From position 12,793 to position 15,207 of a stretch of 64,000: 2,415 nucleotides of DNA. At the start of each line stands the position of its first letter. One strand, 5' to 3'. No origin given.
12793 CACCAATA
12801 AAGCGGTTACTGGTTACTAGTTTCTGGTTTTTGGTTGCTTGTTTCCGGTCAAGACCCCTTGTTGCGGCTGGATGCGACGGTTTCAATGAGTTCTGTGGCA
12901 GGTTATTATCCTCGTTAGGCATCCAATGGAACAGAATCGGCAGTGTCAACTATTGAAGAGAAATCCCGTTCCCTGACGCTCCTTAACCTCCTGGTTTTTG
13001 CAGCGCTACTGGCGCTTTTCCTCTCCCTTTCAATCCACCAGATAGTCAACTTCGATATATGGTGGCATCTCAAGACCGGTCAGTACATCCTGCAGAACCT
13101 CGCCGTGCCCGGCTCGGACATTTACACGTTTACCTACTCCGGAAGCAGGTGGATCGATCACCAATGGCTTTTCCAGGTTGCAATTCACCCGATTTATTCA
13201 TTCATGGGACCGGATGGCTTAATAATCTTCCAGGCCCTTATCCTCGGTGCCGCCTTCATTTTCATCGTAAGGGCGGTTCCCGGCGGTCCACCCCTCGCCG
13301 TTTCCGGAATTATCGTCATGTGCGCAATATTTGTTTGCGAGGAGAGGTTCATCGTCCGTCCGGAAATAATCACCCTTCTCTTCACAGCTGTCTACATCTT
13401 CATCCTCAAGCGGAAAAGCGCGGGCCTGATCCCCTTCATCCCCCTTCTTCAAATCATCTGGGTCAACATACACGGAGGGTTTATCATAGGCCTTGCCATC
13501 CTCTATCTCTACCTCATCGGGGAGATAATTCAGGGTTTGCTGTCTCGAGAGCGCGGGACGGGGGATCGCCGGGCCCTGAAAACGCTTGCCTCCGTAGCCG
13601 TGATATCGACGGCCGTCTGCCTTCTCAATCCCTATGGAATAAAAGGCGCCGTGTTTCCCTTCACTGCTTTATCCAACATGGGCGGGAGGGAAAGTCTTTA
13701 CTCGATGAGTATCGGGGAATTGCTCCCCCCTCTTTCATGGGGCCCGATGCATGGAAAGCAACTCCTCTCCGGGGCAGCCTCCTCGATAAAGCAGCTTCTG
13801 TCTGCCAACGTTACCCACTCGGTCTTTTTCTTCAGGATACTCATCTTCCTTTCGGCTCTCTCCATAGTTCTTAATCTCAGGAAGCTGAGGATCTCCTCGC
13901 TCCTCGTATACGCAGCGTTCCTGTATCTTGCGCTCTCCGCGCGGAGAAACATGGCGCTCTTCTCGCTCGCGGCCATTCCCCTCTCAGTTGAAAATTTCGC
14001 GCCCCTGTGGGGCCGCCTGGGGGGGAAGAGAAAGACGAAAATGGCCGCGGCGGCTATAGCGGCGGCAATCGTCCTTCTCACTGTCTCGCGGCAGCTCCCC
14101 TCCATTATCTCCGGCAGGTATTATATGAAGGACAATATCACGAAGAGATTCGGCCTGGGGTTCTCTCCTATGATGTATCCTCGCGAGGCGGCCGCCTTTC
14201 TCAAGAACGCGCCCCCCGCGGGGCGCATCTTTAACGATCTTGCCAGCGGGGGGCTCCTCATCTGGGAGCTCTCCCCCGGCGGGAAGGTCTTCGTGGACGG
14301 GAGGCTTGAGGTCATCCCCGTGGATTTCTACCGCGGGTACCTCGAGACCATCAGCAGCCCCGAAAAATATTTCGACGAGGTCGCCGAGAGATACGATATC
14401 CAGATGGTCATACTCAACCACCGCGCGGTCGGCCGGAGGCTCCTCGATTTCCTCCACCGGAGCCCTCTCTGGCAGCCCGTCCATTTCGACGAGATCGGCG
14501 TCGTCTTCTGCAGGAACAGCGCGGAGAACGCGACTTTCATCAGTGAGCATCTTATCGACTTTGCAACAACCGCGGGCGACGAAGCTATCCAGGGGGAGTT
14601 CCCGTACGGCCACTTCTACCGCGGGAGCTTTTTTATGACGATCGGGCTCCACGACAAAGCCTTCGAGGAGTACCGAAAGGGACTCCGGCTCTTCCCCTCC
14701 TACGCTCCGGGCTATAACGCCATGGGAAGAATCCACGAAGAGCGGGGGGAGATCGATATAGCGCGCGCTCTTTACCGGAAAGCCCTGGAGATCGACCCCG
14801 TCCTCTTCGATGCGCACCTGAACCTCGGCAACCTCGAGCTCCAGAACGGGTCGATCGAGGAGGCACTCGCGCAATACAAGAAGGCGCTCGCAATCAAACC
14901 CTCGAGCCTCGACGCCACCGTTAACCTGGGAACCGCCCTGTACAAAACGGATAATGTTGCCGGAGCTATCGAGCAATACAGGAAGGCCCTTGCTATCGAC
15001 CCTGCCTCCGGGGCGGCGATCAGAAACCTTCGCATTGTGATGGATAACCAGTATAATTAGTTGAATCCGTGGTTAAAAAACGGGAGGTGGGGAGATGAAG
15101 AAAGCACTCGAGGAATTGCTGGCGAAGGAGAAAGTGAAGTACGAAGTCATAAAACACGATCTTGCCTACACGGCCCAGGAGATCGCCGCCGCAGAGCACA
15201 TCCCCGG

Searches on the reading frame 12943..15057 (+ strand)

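Call 53: search_protein_families(library=pfam, proteins=[window:12943-15057:+], max_evalue=0.00001)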
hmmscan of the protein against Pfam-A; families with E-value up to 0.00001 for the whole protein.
window:12943-15057:+ (705 aa): 10 families
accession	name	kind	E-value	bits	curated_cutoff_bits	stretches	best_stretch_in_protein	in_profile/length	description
PF13414.12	TPR_11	-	4.6e-24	84.3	26.8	2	629-669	1-41/42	TPR repeat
PF07719.23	TPR_2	-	8.5e-24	82.1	27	0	589-619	2-32/34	Tetratricopeptide repeat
PF00515.34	TPR_1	-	2.1e-22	78.4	27.8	1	623-654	2-33/34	Tetratricopeptide repeat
PF13181.12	TPR_8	-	1e-17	63.1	25.7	0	589-619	2-32/34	Tetratricopeptide repeat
PF13428.12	TPR_14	-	1.5e-16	59.7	23.5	0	623-663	2-42/44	Tetratricopeptide repeat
PF13432.12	TPR_16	-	1.2e-15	58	32.7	1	593-654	2-63/65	Tetratricopeptide repeat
PF13431.12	TPR_17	-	6.3e-14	51.4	24.4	0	610-642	1-33/34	Tetratricopeptide repeat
PF13424.12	TPR_12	-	4.6e-12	46.4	30.1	1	624-687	5-76/77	Tetratricopeptide repeat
PF14559.12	TPR_19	-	1.6e-11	44.8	25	1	633-697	2-65/68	Tetratricopeptide repeat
PF13374.12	TPR_10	-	4.3e-10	39.7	27.5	0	657-685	3-31/42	Tetratricopeptide repeat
